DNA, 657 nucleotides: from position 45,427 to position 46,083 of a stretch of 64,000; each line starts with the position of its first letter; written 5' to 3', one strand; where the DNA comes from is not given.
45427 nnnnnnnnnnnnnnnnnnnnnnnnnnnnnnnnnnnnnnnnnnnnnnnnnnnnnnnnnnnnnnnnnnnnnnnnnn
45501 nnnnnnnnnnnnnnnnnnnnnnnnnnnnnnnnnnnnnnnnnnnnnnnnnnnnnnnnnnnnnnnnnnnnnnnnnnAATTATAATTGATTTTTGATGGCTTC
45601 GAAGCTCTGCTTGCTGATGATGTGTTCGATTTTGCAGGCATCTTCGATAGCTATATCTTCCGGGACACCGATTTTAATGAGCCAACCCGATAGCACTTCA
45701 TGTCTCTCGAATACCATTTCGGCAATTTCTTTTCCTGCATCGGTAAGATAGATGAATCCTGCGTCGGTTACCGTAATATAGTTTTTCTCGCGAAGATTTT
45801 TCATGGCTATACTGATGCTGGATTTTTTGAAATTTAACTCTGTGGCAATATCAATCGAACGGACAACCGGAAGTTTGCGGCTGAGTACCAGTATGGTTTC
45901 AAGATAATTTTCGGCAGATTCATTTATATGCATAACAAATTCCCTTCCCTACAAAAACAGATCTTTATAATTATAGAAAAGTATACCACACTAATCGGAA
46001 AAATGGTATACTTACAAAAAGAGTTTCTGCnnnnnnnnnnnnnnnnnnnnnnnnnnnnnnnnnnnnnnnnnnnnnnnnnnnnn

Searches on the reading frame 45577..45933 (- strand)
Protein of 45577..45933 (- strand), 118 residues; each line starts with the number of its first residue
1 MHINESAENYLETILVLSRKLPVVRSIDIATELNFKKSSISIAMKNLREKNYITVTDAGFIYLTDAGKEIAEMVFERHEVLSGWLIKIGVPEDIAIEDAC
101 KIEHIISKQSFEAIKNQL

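Call 4: search_protein_families(library=pfam, proteins=[window:45577-45933:-], max_evalue=0.01)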
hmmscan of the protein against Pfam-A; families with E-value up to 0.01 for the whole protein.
window:45577-45933:- (118 aa): 5 families
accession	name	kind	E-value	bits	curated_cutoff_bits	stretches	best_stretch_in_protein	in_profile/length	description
PF02742.21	Fe_dep_repr_C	-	3.7e-13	49.7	27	1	64-118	1-56/70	Iron dependent repressor, metal binding and dimerisation domain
PF01325.25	Fe_dep_repress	-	5.3e-09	36.6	26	1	4-55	3-54/60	Iron dependent repressor, N-terminal DNA binding domain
PF18918.5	DUF5669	-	0.0017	18.3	25.9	1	39-81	35-75/76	Family of unknown function (DUF5669)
PF13463.12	HTH_27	-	0.0055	17.4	22.2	1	24-67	19-68/68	Winged helix DNA-binding domain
PF12802.13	MarR_2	-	0.0087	16.6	27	0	16-57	13-54/61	MarR family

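Call 5: search_protein_families(library=ncbifam, proteins=[window:45577-45933:-], max_evalue=0.01)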
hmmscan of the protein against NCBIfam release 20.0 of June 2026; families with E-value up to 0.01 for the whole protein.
window:45577-45933:- (118 aa): 7 families
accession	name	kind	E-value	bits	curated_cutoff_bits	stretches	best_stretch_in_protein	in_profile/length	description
NF008273.0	PRK11050.1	equivalog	4.5e-20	71.9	153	1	4-116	35-147/156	manganese-binding transcriptional regulator MntR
NF003025.0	PRK03902.1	equivalog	1.3e-17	64.2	138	1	5-116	4-115/142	transcriptional regulator MntR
NF053665.1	TransRegDtxRActin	equivalog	1.1e-06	28.3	290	1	5-110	6-112/233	iron-dependent transcriptional repressor DtxR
NF047407.1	TransRegMntRTherm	equivalog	2.6e-06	27.3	350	1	3-112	6-121/227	manganese-dependent transcriptional regulator MntR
NF053756.1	MreA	equivalog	7.2e-05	22.6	100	1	14-56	22-64/110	MreA family transcriptional regulator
NF046008.1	ICE_MAGa4850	equivalog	0.0013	18.9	55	1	31-65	69-103/233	MAGa4850 family ICE element protein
TIGR02647.1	DNA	hypoth_equivalog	0.0073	15.9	44.6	0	41-82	37-76/77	TIGR02647 family protein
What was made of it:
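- Checked: The divergent gene 45577-45933 (-) is an MntR/DtxR-family repressor (calls 4, 5).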
